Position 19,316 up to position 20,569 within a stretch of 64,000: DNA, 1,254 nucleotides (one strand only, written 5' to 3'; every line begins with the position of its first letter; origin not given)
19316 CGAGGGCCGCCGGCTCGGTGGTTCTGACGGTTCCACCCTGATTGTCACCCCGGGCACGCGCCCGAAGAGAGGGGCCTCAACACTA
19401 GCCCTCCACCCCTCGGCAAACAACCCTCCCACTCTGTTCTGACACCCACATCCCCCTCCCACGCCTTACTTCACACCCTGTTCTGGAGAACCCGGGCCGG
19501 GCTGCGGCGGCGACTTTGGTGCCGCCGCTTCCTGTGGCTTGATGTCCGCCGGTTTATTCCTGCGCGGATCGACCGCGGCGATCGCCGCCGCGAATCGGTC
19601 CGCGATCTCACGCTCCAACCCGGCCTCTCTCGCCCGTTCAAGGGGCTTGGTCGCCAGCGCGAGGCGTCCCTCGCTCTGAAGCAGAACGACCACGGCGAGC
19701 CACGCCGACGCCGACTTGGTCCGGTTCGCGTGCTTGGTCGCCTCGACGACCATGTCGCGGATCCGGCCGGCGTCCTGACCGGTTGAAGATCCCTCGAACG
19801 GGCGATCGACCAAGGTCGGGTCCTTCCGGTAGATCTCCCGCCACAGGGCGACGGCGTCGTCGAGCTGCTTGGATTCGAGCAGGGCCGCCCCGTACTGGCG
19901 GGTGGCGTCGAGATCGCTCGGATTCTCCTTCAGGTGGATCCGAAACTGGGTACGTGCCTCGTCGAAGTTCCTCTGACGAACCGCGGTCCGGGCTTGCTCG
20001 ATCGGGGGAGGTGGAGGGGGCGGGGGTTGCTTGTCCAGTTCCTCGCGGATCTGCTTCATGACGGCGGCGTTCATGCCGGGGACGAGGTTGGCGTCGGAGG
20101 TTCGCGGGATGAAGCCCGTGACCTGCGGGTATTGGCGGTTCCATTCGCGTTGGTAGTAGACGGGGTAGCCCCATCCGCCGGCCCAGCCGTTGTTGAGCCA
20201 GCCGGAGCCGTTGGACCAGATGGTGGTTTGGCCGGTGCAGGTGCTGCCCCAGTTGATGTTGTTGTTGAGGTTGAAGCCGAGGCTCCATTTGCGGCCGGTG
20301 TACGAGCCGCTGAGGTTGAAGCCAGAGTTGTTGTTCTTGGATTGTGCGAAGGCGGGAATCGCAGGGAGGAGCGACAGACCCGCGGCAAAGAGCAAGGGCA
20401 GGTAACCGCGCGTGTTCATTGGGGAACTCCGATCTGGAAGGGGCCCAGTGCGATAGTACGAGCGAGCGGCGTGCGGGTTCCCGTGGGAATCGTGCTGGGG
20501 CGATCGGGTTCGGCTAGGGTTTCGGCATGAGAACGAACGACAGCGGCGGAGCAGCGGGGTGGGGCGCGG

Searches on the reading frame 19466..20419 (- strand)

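Call 65: search_protein_families(library=pfam, proteins=[window:19466-20419:-], max_evalue=0.01)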
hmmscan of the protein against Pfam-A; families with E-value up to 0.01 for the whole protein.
window:19466-20419:- (317 aa): 4 families
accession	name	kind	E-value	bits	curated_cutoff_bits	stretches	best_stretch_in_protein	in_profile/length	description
PF13432.12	TPR_16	-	3.1e-09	37.6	32.7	1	141-202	2-63/65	Tetratricopeptide repeat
PF13428.12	TPR_14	-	3.8e-07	30.6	23.5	0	143-178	8-43/44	Tetratricopeptide repeat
PF07719.23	TPR_2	-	0.00039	20.8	27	0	175-202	6-33/34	Tetratricopeptide repeat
PF14559.12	TPR_19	-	0.0011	19.7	25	1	147-195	2-50/68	Tetratricopeptide repeat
